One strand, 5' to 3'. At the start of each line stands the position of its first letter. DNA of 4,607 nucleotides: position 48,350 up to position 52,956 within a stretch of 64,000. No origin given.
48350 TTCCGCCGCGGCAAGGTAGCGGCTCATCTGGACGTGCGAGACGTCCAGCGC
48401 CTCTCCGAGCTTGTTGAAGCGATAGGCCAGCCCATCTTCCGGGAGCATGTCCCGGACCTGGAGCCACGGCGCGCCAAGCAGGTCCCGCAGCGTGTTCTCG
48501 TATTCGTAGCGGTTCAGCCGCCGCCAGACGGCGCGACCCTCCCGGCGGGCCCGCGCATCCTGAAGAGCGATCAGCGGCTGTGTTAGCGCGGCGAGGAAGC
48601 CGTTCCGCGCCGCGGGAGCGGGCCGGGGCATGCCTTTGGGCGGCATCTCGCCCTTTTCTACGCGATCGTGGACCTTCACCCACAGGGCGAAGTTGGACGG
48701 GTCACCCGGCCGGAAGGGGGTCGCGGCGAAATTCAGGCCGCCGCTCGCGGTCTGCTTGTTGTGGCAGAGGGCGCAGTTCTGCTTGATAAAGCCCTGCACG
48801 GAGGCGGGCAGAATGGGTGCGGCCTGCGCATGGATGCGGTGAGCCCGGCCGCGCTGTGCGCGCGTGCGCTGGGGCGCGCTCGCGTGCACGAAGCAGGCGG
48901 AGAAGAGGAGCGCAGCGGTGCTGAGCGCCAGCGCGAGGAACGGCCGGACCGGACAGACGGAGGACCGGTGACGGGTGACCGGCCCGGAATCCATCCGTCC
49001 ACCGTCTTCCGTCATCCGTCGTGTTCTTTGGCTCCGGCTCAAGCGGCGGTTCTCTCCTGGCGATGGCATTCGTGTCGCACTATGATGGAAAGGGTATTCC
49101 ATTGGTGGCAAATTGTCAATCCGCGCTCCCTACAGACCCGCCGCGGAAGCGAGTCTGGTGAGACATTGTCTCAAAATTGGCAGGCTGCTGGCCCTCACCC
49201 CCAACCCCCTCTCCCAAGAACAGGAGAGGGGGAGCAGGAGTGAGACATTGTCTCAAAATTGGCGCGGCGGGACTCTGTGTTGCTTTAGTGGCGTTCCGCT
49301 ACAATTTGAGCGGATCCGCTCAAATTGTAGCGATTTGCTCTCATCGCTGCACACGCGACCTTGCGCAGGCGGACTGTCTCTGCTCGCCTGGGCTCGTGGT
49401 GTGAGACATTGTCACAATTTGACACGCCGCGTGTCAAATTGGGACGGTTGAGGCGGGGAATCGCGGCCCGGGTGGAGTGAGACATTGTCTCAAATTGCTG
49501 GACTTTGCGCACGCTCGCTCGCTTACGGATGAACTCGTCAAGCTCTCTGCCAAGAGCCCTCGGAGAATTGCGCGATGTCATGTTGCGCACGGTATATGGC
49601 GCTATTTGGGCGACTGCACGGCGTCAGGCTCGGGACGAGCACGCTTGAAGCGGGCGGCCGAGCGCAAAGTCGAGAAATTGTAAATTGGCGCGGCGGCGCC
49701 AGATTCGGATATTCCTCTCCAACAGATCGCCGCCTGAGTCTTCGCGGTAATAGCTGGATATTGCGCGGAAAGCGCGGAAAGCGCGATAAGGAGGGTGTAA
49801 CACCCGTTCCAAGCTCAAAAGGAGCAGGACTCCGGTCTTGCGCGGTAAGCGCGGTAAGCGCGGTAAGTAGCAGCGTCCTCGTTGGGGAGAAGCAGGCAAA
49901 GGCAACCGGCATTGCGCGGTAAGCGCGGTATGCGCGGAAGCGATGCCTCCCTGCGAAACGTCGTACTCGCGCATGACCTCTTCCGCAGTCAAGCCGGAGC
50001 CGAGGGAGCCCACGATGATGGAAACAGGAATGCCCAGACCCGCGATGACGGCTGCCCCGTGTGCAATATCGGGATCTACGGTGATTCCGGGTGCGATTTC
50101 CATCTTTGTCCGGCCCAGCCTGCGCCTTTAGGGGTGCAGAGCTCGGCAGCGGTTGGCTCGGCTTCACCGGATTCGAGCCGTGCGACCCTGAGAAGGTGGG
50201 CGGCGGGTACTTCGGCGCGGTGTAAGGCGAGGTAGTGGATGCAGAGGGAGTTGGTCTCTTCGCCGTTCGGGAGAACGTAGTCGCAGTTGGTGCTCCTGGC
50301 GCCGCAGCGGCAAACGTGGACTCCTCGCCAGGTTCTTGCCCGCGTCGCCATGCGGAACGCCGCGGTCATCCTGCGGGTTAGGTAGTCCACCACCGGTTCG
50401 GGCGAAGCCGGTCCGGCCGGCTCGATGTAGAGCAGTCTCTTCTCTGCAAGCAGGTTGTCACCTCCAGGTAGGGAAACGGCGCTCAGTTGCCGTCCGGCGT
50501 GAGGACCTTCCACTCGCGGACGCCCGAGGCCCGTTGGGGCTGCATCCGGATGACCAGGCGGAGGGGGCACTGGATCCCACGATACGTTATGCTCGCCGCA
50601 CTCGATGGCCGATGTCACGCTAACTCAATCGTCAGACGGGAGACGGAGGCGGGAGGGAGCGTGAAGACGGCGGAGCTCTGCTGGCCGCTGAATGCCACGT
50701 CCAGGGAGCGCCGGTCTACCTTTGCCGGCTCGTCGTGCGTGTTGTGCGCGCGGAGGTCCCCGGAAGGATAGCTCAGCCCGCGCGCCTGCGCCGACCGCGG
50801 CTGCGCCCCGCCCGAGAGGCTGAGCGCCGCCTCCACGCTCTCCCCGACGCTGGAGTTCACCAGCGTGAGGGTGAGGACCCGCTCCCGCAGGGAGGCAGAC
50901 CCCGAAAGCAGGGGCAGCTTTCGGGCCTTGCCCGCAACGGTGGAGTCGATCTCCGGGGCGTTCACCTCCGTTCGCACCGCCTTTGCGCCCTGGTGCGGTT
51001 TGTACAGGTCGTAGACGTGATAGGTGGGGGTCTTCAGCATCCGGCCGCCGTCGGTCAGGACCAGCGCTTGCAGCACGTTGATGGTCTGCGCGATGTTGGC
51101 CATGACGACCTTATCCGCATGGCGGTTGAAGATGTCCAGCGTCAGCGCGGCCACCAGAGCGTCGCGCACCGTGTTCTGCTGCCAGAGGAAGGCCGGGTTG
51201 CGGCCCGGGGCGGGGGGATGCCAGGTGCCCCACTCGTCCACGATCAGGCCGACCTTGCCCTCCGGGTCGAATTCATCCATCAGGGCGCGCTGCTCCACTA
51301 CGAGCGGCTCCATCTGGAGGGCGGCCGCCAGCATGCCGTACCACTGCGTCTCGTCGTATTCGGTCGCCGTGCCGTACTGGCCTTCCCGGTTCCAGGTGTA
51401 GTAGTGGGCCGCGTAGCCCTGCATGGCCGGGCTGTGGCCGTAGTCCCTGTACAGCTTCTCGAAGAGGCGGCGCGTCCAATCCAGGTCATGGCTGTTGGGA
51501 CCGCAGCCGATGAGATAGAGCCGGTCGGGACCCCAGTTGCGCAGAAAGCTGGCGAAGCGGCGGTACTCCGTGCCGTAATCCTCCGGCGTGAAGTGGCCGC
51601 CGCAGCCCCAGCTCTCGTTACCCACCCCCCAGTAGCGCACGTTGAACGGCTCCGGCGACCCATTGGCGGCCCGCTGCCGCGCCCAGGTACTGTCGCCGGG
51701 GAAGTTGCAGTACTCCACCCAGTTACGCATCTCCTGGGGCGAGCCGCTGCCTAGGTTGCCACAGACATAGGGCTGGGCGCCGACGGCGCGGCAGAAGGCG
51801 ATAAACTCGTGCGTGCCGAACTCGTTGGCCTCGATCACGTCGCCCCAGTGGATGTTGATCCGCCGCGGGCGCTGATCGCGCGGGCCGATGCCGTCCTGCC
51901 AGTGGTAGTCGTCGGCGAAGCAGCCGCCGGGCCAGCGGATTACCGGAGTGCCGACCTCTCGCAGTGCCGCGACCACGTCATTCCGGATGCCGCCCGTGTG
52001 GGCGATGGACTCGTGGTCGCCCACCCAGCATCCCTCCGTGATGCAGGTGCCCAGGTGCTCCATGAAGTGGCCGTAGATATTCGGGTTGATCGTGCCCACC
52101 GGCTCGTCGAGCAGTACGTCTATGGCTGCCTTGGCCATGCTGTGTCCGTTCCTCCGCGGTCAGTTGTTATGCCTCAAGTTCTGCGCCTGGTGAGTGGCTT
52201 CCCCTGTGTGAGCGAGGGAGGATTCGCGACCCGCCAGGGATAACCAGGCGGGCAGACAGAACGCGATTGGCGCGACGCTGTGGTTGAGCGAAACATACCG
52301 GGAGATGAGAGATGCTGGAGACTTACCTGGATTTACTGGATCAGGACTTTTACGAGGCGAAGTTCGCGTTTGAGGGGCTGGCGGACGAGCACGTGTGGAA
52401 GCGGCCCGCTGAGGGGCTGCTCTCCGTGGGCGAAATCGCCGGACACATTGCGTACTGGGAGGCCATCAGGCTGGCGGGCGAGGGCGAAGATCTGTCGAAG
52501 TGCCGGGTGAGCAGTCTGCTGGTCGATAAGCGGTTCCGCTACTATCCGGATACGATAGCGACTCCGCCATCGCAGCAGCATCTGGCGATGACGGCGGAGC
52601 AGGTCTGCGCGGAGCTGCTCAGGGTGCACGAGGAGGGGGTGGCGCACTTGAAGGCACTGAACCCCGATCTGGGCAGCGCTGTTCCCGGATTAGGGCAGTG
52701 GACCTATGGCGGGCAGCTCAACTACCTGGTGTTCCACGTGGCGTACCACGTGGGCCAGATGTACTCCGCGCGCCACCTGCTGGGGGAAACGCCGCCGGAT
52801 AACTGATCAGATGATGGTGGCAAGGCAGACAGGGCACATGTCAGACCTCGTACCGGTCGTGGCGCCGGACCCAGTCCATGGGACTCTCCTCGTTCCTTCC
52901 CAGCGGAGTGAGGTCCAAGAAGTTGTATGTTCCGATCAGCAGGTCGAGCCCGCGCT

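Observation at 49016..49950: About 0.9 kb non-coding island packed with direct repeats, long perfect palindromes and microsatellite clusters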

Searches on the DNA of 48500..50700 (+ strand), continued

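Call 76: get_annotated_region(hit=H17, flank=5000)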
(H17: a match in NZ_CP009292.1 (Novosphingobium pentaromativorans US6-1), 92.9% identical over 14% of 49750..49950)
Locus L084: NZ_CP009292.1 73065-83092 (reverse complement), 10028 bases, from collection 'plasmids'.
description: Novosphingobium pentaromativorans US6-1 plasmid pLA3, complete sequence
organism: Novosphingobium pentaromativorans US6-1 (NCBI taxid 1088721)
taxonomy: Bacteria; Pseudomonadota; Alphaproteobacteria; Sphingomonadales; Sphingomonadaceae; Novosphingobium; Novosphingobium pentaromativorans; Novosphingobium pentaromativorans US6-1
host: -; source: mud sediment; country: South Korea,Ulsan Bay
typing (MOB-suite, as given by PLSDB): non-mobilizable
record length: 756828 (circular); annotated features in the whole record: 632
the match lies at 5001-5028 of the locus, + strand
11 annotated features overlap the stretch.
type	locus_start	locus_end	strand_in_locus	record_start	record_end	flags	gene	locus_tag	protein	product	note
CDS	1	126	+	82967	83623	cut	-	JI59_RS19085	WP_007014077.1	alpha/beta family hydrolase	-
CDS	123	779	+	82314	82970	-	-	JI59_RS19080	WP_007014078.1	phosphoribosyltransferase family protein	GO:0009116 - nucleoside metabolic process [Evidence IEA]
CDS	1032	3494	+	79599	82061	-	-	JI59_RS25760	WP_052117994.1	EAL domain-containing protein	-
CDS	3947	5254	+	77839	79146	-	-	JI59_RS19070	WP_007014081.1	MFS transporter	GO:0055085 - transmembrane transport [Evidence IEA]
CDS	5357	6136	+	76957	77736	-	-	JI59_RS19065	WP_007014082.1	DUF4336 domain-containing protein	-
CDS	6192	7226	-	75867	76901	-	-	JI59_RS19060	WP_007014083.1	AraC family transcriptional regulator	-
CDS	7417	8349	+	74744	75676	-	-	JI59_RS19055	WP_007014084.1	hypothetical protein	-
CDS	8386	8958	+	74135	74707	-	-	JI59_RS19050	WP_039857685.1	OsmC family protein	GO:0006979 - response to oxidative stress [Evidence IEA]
CDS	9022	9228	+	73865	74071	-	-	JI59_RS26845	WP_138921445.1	hypothetical protein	-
CDS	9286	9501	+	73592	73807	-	-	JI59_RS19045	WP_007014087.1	hypothetical protein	-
CDS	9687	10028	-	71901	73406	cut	-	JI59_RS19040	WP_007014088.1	sulfatase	-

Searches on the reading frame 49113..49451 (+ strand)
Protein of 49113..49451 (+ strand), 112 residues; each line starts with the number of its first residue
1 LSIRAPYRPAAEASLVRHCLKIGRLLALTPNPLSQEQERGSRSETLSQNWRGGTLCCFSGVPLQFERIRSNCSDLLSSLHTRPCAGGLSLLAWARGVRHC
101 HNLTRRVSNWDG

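Call 14: search_protein_families(library=pfam, proteins=[window:49113-49451:+], max_evalue=1)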
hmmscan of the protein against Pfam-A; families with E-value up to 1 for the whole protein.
window:49113-49451:+ (112 aa): 0 families

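Call 97: search_protein_families(library=padloc, proteins=[window:49113-49451:+], max_evalue=0.01)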
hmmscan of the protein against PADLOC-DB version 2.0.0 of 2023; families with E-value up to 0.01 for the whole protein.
window:49113-49451:+ (112 aa): 0 families

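Call 98: search_protein_families(library=ncbifam, proteins=[window:49113-49451:+], max_evalue=0.01)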
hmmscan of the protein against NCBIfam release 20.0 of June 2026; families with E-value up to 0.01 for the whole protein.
window:49113-49451:+ (112 aa): 0 families

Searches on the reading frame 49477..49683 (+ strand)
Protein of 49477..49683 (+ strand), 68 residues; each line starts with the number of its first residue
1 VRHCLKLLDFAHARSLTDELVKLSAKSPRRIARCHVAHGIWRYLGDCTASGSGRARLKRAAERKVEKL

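Call 14: search_protein_families(library=pfam, proteins=[window:49477-49683:+], max_evalue=1)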
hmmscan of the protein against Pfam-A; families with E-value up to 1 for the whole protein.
window:49477-49683:+ (68 aa): 1 family
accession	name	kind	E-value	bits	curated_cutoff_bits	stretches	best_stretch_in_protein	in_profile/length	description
PF21458.3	SelB-wing_1_3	-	0.12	12.6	27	1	2-19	26-43/48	Selenocysteine-specific elongation factor, winged helix 1/3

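Call 97: search_protein_families(library=padloc, proteins=[window:49477-49683:+], max_evalue=0.01)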
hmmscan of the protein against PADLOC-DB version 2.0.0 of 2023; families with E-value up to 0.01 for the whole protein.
window:49477-49683:+ (68 aa): 0 families

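Call 98: search_protein_families(library=ncbifam, proteins=[window:49477-49683:+], max_evalue=0.01)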
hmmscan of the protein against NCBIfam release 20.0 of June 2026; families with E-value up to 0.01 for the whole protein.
window:49477-49683:+ (68 aa): 0 families

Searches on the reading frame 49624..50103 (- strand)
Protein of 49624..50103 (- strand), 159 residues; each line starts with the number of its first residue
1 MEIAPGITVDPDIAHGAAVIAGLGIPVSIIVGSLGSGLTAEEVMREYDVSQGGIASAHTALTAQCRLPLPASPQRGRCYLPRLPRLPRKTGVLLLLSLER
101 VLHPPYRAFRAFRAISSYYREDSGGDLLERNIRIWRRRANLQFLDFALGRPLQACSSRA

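Call 14: search_protein_families(library=pfam, proteins=[window:49624-50103:-], max_evalue=1)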
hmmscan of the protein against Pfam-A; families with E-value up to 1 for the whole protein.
window:49624-50103:- (159 aa): 1 family
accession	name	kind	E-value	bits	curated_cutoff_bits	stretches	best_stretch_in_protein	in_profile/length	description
PF04255.20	DUF433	-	2.8e-12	46.7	23.6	1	7-57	1-52/56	Protein of unknown function (DUF433)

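Call 97: search_protein_families(library=padloc, proteins=[window:49624-50103:-], max_evalue=0.01)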
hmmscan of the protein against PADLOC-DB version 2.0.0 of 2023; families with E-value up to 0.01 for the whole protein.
window:49624-50103:- (159 aa): 0 families

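Call 98: search_protein_families(library=ncbifam, proteins=[window:49624-50103:-], max_evalue=0.01)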
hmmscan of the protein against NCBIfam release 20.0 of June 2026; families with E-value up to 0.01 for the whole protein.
window:49624-50103:- (159 aa): 0 families

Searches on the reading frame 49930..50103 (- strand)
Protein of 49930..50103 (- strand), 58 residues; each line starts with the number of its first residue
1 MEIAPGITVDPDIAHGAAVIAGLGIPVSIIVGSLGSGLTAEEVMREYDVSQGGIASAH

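Call 58: search_protein_families(library=phrogs, proteins=[window:49930-50103:-], max_evalue=0.01)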
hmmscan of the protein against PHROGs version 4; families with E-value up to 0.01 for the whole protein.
window:49930-50103:- (58 aa): 1 family
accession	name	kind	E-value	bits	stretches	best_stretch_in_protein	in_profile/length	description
phrog_11928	-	unknown function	3.1e-05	24.7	1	2-46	2-46/74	-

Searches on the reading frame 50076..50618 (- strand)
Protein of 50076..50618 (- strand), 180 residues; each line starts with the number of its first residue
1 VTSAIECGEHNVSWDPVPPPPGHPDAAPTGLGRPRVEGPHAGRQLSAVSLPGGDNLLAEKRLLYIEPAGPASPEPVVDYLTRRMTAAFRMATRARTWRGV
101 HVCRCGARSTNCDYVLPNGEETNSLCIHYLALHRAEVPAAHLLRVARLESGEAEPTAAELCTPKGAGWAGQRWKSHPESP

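Call 14: search_protein_families(library=pfam, proteins=[window:50076-50618:-], max_evalue=1)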
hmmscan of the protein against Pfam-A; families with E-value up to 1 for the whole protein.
window:50076-50618:- (180 aa): 0 families

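Call 58: search_protein_families(library=phrogs, proteins=[window:50076-50618:-], max_evalue=0.01)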
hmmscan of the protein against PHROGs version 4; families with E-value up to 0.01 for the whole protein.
window:50076-50618:- (180 aa): 0 families

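Call 61: find_homologous_proteins(query=window:50076-50618:-, max_evalue=0.001)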
Query window:50076-50618:- (180 aa): 16 proteins with E <= 0.001 among 456 candidates.
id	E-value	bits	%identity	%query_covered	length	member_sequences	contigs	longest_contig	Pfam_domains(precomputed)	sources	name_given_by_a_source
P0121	2.3e-37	147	61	63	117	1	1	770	-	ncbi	-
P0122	4.0e-35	140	60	59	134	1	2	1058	-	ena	-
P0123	6.0e-35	139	60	61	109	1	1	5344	-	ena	-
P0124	5.7e-34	136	54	62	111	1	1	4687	-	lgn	-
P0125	2.7e-32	130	55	64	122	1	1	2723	-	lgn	-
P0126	6.5e-32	129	59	57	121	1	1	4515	-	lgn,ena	-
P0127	2.0e-31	128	58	58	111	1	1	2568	-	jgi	jgi:hypothetical protein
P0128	4.0e-30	123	55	61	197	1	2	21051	-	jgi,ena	jgi:hypothetical protein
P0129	7.9e-30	122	55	60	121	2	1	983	-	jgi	jgi:hypothetical protein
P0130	1.1e-29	122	58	58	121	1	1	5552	-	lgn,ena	-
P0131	1.2e-25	109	51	58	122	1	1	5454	-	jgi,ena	-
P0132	4.3e-24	104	65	45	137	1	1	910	-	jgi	jgi:hypothetical protein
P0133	2.0e-20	92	51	57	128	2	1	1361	-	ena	-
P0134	4.3e-20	91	52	55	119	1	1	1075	-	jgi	jgi:hypothetical protein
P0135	5.3e-20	90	47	73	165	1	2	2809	-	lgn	-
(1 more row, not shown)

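Call 62: find_encoding_contigs(protein=P0128, flank=6000, max_places=3)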
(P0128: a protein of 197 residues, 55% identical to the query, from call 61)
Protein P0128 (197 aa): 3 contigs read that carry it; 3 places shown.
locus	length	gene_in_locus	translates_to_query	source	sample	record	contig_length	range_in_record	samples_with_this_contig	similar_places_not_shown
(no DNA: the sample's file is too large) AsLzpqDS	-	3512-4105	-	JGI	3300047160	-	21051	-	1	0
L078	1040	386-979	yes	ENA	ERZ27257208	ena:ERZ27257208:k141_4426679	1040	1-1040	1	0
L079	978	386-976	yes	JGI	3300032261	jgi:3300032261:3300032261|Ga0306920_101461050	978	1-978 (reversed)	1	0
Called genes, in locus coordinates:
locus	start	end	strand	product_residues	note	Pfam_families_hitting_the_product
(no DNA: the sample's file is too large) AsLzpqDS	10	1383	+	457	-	PF00479:G6PD_N, PF02781:G6PD_C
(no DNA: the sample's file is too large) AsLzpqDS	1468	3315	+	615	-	PF00456:Transketolase_N, PF13292:DXP_synthase_N (weak), PF00676:E1_dh (weak), PF02779:Transket_pyr, PF02780:Transketolase_C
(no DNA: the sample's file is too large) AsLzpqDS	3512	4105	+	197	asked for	-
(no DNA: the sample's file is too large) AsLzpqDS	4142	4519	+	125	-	-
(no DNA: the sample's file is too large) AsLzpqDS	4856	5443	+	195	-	PF08281:Sigma70_r4_2, PF04545:Sigma70_r4 (weak)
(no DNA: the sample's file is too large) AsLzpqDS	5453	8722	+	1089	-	PF00069:Pkinase, PF07714:PK_Tyr_Ser-Thr, PF25168:Beta-prop_WDR36-Utp21_2nd, PF24805:EIF3I, PF24814:WD40_Prp19, PF25173:Beta-prop_WDR3_1st, PF25174:Beta-prop_THOC3, PF25175:Beta-prop_WDR5, +74 more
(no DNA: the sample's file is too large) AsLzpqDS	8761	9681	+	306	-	PF07963:N_methyl, PF07596:SBP_bac_10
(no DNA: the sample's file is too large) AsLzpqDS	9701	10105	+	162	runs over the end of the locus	-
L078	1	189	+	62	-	?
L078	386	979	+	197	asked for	-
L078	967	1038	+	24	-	?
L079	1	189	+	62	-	?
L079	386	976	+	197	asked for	?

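Call 63: find_encoding_contigs(protein=P0123, flank=6000, max_places=3)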
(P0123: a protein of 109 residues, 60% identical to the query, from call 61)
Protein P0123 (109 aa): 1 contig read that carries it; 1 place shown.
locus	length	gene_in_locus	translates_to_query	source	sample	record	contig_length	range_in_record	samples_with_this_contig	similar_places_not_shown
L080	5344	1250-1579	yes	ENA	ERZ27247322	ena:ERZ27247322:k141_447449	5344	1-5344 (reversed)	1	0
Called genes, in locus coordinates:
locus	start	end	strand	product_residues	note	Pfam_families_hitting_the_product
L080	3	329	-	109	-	?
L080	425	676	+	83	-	-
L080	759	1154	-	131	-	-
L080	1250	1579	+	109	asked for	-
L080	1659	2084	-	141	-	-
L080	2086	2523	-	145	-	PF06983:3-dmu-9_3-mt (faint)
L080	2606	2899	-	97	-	-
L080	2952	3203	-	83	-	-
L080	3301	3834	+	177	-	-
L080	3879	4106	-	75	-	-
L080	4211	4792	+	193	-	-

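Call 64: find_encoding_contigs(protein=P0130, flank=6000, max_places=3)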
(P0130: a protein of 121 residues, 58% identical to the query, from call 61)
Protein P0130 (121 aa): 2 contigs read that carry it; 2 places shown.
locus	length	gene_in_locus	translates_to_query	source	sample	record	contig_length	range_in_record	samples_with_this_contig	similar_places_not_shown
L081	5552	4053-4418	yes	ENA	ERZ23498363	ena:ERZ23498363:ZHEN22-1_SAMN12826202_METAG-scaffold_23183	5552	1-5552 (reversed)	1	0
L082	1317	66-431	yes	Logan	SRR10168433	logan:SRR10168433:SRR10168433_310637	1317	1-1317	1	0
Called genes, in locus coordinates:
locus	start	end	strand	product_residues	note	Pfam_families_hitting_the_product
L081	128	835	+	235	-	-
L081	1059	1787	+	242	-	PF00376:MerR (faint), PF12728:HTH_17 (faint), PF13411:MerR_1 (faint)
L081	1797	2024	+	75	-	-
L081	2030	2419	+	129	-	-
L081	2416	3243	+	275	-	-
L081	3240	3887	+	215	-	-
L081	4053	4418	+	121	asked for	-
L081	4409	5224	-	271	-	-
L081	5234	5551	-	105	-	?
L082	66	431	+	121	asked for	-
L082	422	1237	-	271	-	-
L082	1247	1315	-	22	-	?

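Call 97: search_protein_families(library=padloc, proteins=[window:50076-50618:-], max_evalue=0.01)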
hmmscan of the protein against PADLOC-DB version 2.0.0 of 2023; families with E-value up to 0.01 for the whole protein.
window:50076-50618:- (180 aa): 0 families

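Call 98: search_protein_families(library=ncbifam, proteins=[window:50076-50618:-], max_evalue=0.01)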
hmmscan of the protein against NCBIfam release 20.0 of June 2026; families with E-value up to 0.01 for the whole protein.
window:50076-50618:- (180 aa): 0 families

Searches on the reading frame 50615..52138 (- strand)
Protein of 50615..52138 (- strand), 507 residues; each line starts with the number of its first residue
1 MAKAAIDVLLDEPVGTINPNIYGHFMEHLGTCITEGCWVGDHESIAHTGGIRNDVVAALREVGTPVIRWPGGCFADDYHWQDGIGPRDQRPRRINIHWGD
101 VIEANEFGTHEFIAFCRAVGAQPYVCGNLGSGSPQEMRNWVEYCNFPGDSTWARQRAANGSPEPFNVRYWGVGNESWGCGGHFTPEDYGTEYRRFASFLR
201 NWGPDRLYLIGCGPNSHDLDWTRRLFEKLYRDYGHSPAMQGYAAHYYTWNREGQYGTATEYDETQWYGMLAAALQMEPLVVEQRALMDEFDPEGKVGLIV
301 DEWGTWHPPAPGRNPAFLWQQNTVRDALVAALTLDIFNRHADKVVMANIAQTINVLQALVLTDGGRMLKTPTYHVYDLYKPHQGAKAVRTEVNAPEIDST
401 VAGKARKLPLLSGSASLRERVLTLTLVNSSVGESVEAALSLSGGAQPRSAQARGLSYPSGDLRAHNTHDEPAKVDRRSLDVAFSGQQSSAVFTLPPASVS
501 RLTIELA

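Call 13: find_encoding_contigs(protein=window:50615-52138:-, flank=10000, max_places=10)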
Protein window:50615-52138:- (507 aa): no gene with exactly this product is on record in the collection.

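Call 14: search_protein_families(library=pfam, proteins=[window:50615-52138:-], max_evalue=1)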
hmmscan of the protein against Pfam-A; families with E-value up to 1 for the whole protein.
window:50615-52138:- (507 aa): 2 families
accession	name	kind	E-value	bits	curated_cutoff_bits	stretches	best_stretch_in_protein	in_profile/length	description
PF06964.18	Alpha-L-AF_C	-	2.2e-43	148.8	27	1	301-498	1-165/165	Alpha-L-arabinofuranosidase C-terminal domain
PF22848.2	ASD1_dom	-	4.3e-09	36.7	22.2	2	64-125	8-73/239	Alpha-L-arabinofuranosidase 1 domain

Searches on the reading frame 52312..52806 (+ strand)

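Call 30: search_protein_families(library=pfam, proteins=[window:52312-52806:+], max_evalue=0.001)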
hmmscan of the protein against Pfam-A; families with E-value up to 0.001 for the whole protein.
window:52312-52806:+ (164 aa): 2 families
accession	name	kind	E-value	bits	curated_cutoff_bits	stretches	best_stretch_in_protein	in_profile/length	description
PF12867.12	DinB_2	-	2.8e-10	41.2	24.8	1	19-150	12-128/128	DinB superfamily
PF05163.17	DinB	-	0.00012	22.5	23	1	21-162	24-150/165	DinB family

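Call 97: search_protein_families(library=padloc, proteins=[window:52312-52806:+], max_evalue=0.01)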
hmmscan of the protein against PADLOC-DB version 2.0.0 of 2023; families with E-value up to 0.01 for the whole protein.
window:52312-52806:+ (164 aa): 0 families
